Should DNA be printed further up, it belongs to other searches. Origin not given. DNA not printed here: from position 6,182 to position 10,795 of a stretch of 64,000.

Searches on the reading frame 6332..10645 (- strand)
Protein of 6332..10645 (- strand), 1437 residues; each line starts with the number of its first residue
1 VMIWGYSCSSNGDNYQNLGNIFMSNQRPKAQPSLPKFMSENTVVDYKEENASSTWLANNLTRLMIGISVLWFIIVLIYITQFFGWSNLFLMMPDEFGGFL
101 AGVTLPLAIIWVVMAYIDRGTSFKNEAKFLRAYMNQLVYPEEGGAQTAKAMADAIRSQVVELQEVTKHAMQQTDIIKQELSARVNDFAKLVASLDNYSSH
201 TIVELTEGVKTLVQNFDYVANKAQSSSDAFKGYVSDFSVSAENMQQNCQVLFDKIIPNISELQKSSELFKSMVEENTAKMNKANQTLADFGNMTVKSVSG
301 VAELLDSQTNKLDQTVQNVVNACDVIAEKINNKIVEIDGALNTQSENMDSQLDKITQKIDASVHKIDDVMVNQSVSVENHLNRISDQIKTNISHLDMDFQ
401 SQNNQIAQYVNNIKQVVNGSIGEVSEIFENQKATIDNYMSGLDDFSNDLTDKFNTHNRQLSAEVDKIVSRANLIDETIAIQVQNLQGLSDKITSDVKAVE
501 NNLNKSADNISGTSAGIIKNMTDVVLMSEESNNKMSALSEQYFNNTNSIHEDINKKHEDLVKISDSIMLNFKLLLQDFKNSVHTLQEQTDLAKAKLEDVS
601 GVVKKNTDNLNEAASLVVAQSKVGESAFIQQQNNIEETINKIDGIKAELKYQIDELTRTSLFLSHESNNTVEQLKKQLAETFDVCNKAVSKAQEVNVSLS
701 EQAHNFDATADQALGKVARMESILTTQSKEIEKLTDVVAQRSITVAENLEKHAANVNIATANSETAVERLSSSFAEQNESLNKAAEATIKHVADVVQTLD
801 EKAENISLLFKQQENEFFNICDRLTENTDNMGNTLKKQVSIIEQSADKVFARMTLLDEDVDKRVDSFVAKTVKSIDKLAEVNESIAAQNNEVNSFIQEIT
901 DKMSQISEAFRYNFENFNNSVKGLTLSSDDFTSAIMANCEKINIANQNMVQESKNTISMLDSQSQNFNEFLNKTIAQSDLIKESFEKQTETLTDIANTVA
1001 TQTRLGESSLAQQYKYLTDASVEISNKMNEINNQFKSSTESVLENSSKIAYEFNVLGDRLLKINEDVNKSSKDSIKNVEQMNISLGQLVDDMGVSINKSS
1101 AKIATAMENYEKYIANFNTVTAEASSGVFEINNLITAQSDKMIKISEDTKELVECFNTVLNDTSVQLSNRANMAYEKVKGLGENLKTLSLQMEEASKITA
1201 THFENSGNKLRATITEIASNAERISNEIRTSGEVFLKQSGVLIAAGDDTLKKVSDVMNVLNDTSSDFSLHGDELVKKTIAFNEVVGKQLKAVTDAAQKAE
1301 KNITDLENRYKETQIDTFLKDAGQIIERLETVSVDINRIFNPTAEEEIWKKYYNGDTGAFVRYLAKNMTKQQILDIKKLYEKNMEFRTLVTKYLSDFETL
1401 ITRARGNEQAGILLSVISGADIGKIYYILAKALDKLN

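Call 48: search_protein_families(library=pfam, proteins=[window:6332-10645:-], max_evalue=0.00001)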
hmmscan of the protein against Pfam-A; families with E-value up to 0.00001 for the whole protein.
window:6332-10645:- (1437 aa): 1 family
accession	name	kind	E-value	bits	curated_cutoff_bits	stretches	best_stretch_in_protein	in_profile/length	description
PF04108.17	ATG17_like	-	1.3e-07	31.9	43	0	296-458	119-286/355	Autophagy protein ATG17-like domain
